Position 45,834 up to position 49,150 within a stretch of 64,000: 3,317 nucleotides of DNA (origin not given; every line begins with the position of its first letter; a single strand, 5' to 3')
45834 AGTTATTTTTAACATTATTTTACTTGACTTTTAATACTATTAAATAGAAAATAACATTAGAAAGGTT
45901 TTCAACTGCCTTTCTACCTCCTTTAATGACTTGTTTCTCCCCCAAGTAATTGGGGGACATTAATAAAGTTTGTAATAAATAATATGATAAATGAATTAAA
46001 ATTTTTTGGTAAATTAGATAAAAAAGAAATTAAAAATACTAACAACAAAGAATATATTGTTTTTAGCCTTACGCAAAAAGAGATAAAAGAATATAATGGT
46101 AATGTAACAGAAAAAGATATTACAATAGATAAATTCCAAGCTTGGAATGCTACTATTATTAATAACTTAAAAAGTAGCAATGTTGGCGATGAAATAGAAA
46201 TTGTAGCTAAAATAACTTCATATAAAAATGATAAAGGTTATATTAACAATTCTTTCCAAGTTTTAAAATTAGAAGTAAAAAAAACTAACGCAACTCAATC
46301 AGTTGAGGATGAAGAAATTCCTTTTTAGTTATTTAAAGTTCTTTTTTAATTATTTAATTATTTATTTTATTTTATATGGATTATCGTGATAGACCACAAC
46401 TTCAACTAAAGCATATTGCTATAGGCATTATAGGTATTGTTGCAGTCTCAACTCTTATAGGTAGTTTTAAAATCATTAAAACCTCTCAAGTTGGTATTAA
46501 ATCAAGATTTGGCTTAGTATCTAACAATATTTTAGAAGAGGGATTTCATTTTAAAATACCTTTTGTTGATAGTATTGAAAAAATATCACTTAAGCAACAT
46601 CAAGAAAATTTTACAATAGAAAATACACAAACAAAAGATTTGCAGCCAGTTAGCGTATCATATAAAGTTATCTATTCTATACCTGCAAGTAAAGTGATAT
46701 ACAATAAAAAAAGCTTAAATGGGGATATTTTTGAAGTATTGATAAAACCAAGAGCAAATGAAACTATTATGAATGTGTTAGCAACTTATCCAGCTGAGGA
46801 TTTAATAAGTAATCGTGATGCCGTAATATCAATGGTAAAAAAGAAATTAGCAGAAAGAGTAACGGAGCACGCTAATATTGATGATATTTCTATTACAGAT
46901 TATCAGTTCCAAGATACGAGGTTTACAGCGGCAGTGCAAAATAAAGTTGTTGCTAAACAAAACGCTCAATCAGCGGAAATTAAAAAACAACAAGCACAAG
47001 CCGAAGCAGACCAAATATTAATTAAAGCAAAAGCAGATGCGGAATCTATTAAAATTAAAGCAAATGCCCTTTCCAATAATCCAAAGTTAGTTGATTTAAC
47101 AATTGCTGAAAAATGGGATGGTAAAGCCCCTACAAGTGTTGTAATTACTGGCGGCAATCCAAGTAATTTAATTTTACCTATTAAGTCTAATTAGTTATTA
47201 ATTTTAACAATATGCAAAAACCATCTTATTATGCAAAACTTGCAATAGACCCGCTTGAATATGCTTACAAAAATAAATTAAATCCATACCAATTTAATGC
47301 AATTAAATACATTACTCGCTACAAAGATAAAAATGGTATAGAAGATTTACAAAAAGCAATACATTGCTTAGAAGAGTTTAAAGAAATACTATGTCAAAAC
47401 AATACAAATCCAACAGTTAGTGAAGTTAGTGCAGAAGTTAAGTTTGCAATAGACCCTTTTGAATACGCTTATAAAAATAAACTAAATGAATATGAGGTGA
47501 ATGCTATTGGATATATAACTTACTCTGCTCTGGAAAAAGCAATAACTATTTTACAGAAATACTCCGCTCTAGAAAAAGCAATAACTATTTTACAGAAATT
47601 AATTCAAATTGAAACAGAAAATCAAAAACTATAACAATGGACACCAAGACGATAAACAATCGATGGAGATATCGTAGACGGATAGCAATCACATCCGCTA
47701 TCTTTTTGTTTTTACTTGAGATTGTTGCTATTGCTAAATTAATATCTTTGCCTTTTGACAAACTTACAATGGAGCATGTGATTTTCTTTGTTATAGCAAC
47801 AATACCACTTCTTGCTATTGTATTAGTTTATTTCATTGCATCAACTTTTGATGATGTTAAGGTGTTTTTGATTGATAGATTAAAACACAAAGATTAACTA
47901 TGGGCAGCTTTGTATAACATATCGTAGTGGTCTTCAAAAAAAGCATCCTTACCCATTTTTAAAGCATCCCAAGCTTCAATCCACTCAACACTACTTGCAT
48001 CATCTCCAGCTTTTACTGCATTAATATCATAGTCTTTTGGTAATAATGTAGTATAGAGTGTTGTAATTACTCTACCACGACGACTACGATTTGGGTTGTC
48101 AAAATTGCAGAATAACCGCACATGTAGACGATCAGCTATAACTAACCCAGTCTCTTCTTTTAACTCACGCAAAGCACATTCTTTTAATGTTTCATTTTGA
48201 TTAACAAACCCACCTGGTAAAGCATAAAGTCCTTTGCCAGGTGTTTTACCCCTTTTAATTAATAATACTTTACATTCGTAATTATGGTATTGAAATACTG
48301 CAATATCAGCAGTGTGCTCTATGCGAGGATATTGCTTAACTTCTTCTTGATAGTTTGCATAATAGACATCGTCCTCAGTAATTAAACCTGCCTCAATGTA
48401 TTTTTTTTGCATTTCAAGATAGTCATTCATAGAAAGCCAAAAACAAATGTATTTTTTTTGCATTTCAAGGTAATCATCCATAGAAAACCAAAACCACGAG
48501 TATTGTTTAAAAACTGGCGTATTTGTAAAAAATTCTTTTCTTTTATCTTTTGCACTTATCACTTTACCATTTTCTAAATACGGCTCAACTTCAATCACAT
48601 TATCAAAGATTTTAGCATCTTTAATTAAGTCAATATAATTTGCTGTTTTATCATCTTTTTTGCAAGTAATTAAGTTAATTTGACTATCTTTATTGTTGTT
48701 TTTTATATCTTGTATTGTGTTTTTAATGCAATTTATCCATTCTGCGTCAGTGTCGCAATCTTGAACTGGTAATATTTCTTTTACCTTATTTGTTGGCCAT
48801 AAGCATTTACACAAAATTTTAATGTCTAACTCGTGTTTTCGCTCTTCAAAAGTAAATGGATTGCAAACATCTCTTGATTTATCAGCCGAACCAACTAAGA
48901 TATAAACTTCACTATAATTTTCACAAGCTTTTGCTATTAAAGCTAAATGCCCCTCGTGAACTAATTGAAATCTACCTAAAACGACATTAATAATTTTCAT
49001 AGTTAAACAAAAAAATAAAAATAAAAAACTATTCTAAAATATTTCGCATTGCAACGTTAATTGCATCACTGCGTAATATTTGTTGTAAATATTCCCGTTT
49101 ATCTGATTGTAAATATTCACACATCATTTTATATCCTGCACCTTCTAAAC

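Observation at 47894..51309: NadV-NatV NAD+ reconstitution pathway with an embedded TyrA-like dehydrogenase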

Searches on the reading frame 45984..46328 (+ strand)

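Call 6: search_protein_families(library=phrogs, proteins=[window:45984-46328:+], max_evalue=0.001)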
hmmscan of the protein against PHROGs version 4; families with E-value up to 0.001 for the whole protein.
window:45984-46328:+ (114 aa): 1 family
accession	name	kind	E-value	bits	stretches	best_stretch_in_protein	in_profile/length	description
phrog_26097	-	unknown function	0.00098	20.3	0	14-63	70-116/118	-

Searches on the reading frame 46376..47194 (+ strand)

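Call 3: search_protein_families(library=pfam, proteins=[window:46376-47194:+], max_evalue=0.01)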
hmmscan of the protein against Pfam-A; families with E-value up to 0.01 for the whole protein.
window:46376-47194:+ (272 aa): 1 family
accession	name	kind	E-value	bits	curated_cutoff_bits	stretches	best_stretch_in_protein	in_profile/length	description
PF01145.31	Band_7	-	1.3e-27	97.5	23.6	1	32-209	1-176/176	SPFH domain / Band 7 family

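Call 92: search_protein_families(library=padloc, proteins=[window:46376-47194:+], max_evalue=0.001)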
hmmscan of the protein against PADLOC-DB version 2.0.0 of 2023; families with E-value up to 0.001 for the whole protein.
window:46376-47194:+ (272 aa): 0 families

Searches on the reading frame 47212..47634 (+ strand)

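Call 3: search_protein_families(library=pfam, proteins=[window:47212-47634:+], max_evalue=0.01)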
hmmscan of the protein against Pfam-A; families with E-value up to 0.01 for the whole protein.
window:47212-47634:+ (140 aa): 2 families
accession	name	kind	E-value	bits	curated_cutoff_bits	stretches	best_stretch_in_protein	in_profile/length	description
PF11753.13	DUF3310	-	7.1e-08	32.8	24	1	2-51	2-57/60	Protein of unknwon function (DUF3310)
PF14635.12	HHH_7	-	0.008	17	27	0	91-134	44-87/104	Helix-hairpin-helix motif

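Call 6: search_protein_families(library=phrogs, proteins=[window:47212-47634:+], max_evalue=0.001)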
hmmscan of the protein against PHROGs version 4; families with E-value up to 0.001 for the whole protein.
window:47212-47634:+ (140 aa): 14 families
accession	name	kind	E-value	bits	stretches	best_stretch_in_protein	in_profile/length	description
phrog_236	-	other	2.2e-16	61.5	1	2-84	242-330/431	nucleotide kinase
phrog_5839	-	unknown function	7.3e-14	52.9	1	4-125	10-124/128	-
phrog_1689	-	other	7.5e-10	40.1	1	2-62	168-236/243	nucleotide kinase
phrog_13120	-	unknown function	1.6e-09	39.6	1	4-47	68-112/134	-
phrog_10946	-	unknown function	4e-08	34.7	1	5-80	12-84/133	-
phrog_4472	-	other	7.2e-08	33.3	1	21-79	35-95/100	nucleotide kinase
phrog_4824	-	unknown function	3e-07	31.5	1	3-55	8-58/128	-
phrog_4897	-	other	6.3e-07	30.7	1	2-54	116-174/186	kinase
phrog_11450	-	unknown function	2.5e-06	27.7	1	2-52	327-380/394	-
phrog_11324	-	other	3.3e-06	28.7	1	4-103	14-115/139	nucleotide kinase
phrog_4943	-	unknown function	7.9e-06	27.4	1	3-59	93-158/166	-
phrog_26149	-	other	1.5e-05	26.1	1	11-51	108-149/176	deoxynucleoside monophosphate kinase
phrog_23238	-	unknown function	1.8e-05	25.6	1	24-58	156-191/196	-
phrog_20651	-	unknown function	3.8e-05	24.3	1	3-56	135-192/214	-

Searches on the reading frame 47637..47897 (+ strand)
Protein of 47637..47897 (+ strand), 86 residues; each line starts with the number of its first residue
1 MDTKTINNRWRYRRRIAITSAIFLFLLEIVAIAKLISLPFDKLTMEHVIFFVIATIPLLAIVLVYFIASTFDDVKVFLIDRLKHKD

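Call 3: search_protein_families(library=pfam, proteins=[window:47637-47897:+], max_evalue=0.01)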
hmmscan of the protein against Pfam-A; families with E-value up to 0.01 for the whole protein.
window:47637-47897:+ (86 aa): 0 families

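Call 6: search_protein_families(library=phrogs, proteins=[window:47637-47897:+], max_evalue=0.001)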
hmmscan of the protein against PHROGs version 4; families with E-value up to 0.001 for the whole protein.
window:47637-47897:+ (86 aa): 2 families
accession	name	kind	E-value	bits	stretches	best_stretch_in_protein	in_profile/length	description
phrog_22774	-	unknown function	1.7e-06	29.1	1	7-75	15-85/90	-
phrog_28953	-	unknown function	0.00054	21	1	7-76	18-83/143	-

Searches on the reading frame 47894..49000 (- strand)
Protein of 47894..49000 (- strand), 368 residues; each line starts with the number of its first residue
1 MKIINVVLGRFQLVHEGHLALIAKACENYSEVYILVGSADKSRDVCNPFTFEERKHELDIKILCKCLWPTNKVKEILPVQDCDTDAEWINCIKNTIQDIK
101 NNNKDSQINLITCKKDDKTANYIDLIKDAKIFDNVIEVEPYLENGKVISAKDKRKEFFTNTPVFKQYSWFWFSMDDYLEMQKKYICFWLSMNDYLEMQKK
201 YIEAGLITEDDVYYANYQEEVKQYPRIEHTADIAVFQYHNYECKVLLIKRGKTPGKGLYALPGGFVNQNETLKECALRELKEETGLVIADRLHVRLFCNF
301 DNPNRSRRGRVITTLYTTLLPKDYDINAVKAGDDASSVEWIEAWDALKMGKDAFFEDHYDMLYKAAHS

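Call 3: search_protein_families(library=pfam, proteins=[window:47894-49000:-], max_evalue=0.01)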
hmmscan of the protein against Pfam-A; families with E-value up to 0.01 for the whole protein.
window:47894-49000:- (368 aa): 3 families
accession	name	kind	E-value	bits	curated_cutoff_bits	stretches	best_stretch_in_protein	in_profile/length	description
PF00293.34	NUDIX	-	4.5e-18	66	21.1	1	241-348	13-119/134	NUDIX domain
PF01467.32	CTP_transf_like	-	5.1e-08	33.6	21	1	7-59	2-55/133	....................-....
PF22327.2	Nudt16-like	-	0.0085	16.5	27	0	256-289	32-66/161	U8 snoRNA-decapping enzyme-like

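Call 6: search_protein_families(library=phrogs, proteins=[window:47894-49000:-], max_evalue=0.001)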
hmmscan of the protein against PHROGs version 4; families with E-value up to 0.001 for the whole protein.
window:47894-49000:- (368 aa): 7 families
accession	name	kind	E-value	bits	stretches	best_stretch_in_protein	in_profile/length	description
phrog_395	-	other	1.3e-33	118.3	1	3-364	12-369/373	cytidyltransferase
phrog_1198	-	other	3.2e-25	90.3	1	206-352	14-154/253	MutT/NUDIX hydrolase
phrog_10313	-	other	2e-09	38.4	1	227-297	10-78/159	nudix hydrolase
phrog_1185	-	other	7e-08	33.3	1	217-294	137-216/301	nudix hydrolase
phrog_19657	-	other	7.7e-06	27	1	256-287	58-89/176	nudix hydrolase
phrog_3462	-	moron, auxiliary metabolic gene and host takeover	0.00021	21.6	1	2-58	2-63/346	nicotinamide-nucleotide adenylyltransferase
phrog_15528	-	head and packaging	0.00041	19.8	1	244-343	534-620/794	portal protein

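Call 50: search_dna_similar(query=window:47894-49000:-, collection=phages, mode=protein, max_rows=60, max_evalue=1e-10)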
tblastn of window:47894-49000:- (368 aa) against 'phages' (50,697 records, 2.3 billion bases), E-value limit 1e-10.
Records with a match: 405; places in all: 405; records where one place covers at least 80% of the query: 393.
Best place of each record, by identity: <60% 405.
By first word of the organism name: Klebsiella 123; Vibrio 62; Aeromonas 39; Stenotrophomonas 21; Cronobacter 20; Enterobacter 20; Citrobacter 12; Brevundimonas 8; Xanthomonas 8; Erwinia 7; and 33 more.
By host as written in the record: Klebsiella pneumoniae 59; - 48; Stenotrophomonas maltophilia 15; Aeromonas salmonicida 14; Cronobacter sakazakii 11; Aeromonas hydrophila BIOTECH 10089 9; Aeromonas hydrophila 9; Klebsiella sp. M5a1 9; and 135 more.
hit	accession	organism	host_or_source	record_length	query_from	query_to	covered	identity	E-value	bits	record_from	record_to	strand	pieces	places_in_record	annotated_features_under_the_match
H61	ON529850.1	Brevundimonas phage vB_BpoS-Gurke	Brevundimonas pondensis LVF1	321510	4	358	96%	32.7%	2e-29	125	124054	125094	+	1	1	bifunctional NMN adenylyltransferase/nudix hydrolase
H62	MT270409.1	Phaeobacter phage MD18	Phaeobacter inhibens DSM 17395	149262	8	366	98%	32.1%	6e-38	150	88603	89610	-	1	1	nicotinamide-nucleotide adenylyltransferase, NadM family / ADP-ribose ...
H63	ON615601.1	Synechococcus phage BUCT-ZZ01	Synechococcus elongatus PCC 7942 = ...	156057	4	362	98%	32.0%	6e-39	153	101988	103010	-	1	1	nicotinamide-nucleotide adenylyltransferase, NadM family / ADP-ribose ...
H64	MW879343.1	Erwinia phage pEa_SNUABM_44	Erwinia amylovora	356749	4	362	98%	32.0%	2e-29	125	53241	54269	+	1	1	hypothetical protein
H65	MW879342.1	Erwinia phage pEa_SNUABM_19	Erwinia amylovora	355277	4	362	98%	32.0%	2e-29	125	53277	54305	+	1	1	hypothetical protein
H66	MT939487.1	Erwinia phage pEa_SNUABM_47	Erwinia amylovora SNUABM_01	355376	4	362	98%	32.0%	2e-29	125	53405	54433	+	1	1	putative bifunctional nicotinamide mononucleotide ...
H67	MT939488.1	Erwinia phage pEa_SNUABM_50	Erwinia amylovora SNUABM_01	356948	4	362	98%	32.0%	2e-29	125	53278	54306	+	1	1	putative bifunctional nicotinamide mononucleotide adenyltransferase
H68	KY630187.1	Serratia phage BF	Serratia marcescens UCC2017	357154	4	362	98%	32.0%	2e-29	125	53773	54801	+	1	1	bifunctional nicotinamide mononucleotide ...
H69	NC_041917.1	Serratia phage BF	Serratia marcescens UCC2017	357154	4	362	98%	32.0%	2e-29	125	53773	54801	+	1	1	cytidyltransferase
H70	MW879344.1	Erwinia phage pEa_SNUABM_49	Erwinia amylovora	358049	4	362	98%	32.0%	2e-29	125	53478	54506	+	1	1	hypothetical protein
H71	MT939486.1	Erwinia phage pEa_SNUABM_12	Erwinia amylovora SNUABM_01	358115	4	362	98%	32.0%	2e-29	125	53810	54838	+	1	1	putative bifunctional nicotinamide mononucleotide ...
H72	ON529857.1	Brevundimonas phage vB_BpoS-Kikimora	Brevundimonas pondensis LVF1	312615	4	358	96%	32.4%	2e-30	128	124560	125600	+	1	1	bifunctional NMN adenylyltransferase/nudix hydrolase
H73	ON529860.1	Brevundimonas phage vB_BpoS-Papperlapapp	Brevundimonas pondensis LVF1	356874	4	358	96%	32.2%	7e-33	135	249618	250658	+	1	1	bifunctional NMN adenylyltransferase/nudix hydrolase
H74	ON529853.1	Brevundimonas phage vB_BpoS-Bambus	Brevundimonas pondensis LVF1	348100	4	358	96%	32.2%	4e-32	133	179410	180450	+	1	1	bifunctional NMN adenylyltransferase/nudix hydrolase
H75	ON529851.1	Brevundimonas phage vB_BpoS-Marchewka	Brevundimonas pondensis LVF1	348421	4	358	96%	32.2%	4e-32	133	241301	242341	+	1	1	bifunctional NMN adenylyltransferase/nudix hydrolase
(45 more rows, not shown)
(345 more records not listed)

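Call 81: search_solved_structures(query=window:47894-49000:-, max_evalue=0.00001, show_alignments=1)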
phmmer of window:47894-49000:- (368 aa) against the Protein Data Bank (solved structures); distinct sequences matched with E-value up to 0.00001: 21.
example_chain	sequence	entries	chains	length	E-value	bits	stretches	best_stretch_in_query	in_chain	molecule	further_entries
2qjt_B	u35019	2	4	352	1.7e-28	102.9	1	4-362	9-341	Nicotinamide-nucleotide adenylyltransferase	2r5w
2qjo_A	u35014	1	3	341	3.4e-28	101.9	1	230-362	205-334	Bifunctional NMN adenylyltransferase/Nudix hydrolase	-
2fml_A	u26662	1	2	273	7.1e-20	74.6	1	212-342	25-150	MutT/nudix family protein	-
3gz8_A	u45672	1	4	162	3.4e-16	62.5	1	212-361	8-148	MutT/nudix family protein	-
3gz5_A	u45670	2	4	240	9e-16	61.1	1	212-362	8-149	MutT/nudix family protein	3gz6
3i9x_A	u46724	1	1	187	5e-13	52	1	245-365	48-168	mutT/nudix family protein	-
1ej2_A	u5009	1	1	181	4.2e-09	39.1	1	5-94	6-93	NICOTINAMIDE MONONUCLEOTIDE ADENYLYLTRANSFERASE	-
4yp5_A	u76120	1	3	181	4.3e-09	39.1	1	5-94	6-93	Nicotinamide-nucleotide adenylyltransferase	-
1m8j_A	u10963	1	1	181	4.3e-09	39.1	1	5-94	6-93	Nicotinamide-nucleotide Adenylyltransferase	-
4yp7_A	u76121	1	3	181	5.9e-09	38.6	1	5-94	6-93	Nicotinamide-nucleotide adenylyltransferase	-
2yyh_A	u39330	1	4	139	6.6e-09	38.5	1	236-339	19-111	8-OXO-dGTPase domain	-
1m8g_A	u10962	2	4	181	1.1e-08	37.7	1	5-94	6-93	Nicotinamide-nucleotide Adenylyltransferase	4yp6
1f9a_A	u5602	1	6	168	1.1e-08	37.7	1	6-94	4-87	HYPOTHETICAL PROTEIN MJ0541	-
1m8f_A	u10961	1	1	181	2.8e-08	36.4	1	5-94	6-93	nicotinamide-nucleotide adenylyltransferase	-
1hyb_A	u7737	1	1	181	1e-07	34.5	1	5-94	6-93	NICOTINAMIDE MONONUCLEOTIDE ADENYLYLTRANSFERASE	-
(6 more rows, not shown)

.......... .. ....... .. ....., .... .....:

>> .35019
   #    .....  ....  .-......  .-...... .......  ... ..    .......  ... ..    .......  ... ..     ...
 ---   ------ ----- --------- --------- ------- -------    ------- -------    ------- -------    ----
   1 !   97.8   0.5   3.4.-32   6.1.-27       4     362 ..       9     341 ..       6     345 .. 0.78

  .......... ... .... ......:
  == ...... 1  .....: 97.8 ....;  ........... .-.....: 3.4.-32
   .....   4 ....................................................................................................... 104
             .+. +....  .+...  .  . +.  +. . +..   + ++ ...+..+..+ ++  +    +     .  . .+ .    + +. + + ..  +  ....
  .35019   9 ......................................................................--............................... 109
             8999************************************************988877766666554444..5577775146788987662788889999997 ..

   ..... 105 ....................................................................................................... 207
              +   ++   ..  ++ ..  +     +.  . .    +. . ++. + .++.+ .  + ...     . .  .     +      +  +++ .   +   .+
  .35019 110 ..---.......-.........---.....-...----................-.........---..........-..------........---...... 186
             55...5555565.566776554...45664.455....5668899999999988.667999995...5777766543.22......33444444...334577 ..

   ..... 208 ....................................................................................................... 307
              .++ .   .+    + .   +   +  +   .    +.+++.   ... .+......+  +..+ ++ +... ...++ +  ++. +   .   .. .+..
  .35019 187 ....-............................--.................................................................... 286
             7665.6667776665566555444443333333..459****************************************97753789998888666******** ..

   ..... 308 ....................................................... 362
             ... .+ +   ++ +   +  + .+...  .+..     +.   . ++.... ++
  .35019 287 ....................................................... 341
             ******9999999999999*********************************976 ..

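Call 91: search_protein_families(library=ncbifam, proteins=[window:47894-49000:-], max_evalue=0.001)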
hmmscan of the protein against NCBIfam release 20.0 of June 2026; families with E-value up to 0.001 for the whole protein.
window:47894-49000:- (368 aa): 28 families (the best 25 are shown)
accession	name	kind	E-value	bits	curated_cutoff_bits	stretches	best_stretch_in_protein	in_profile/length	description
NF003786.0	PRK05379.1-2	equivalog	2.3e-49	168.5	397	1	6-363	18-349/354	bifunctional nicotinamide-nucleotide adenylyltransferase/Nudix hydroxylase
NF003791.0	PRK05379.2-3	equivalog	5.8e-44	150.7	409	1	5-362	8-333/340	bifunctional nicotinamide-nucleotide adenylyltransferase/Nudix hydroxylase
NF003787.0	PRK05379.1-4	equivalog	1.6e-42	145.7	449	1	6-364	13-341/346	bifunctional nicotinamide-nucleotide adenylyltransferase/Nudix hydroxylase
NF003788.0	PRK05379.1-5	equivalog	1.6e-40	139.5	354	2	213-362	196-344/351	bifunctional nicotinamide-nucleotide adenylyltransferase/Nudix hydroxylase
NF003790.0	PRK05379.2-2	equivalog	1.3e-33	116.5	403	2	225-362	214-347/354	bifunctional nicotinamide mononucleotide adenylyltransferase/ADP-ribose pyrophosphatase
NF003785.0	PRK05379.1-1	equivalog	3.1e-31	108.8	418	1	3-362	3-336/347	bifunctional nicotinamide-nucleotide adenylyltransferase/Nudix hydroxylase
NF050029.2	TransRepNtr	equivalog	3.6e-17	62.7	400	1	210-365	5-152/245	ADPR responsive transcriptional repressor NtrR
NF002243.0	PRK01153.1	subfamily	9.7e-15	54.6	127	1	6-96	4-92/175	nicotinamide-nucleotide adenylyltransferase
TIGR01527.1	arch_NMN_Atrans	equivalog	1.1e-11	44.6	181.2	1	7-95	4-90/167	nicotinamide-nucleotide adenylyltransferase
NF003789.0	PRK05379.2-1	equivalog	1.6e-11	43.8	355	1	6-120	11-121/312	bifunctional nicotinamide mononucleotide adenylyltransferase/ADP-ribose pyrophosphatase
NF010365.0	PRK13793.1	equivalog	3e-10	40.1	198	1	6-128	8-123/196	nicotinate-nicotinamide nucleotide adenylyltransferase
TIGR00125.1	cyt_tran_rel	domain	1.8e-08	34.5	27.7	1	6-54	3-52/65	adenylyltransferase/cytidyltransferase family protein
NF001299.0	PRK00241.1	equivalog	1.6e-06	27.8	158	1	213-290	120-192/263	NAD(+) diphosphatase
TIGR01526.1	nadR_NMN_Atrans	equivalog_domain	3.6e-06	26.4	341.15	1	4-54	3-53/325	nicotinamide-nucleotide adenylyltransferase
NF006530.0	PRK08999.1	equivalog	1.1e-05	24.7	245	1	241-289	16-65/315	Nudix family hydrolase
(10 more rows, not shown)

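Call 92: search_protein_families(library=padloc, proteins=[window:47894-49000:-], max_evalue=0.001)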
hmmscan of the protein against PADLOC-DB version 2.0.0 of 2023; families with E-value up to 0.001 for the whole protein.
window:47894-49000:- (368 aa): 1 family
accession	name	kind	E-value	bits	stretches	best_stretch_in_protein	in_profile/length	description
PDLC04899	PDC-S07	-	2.7e-07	28.3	1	242-289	17-65/135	-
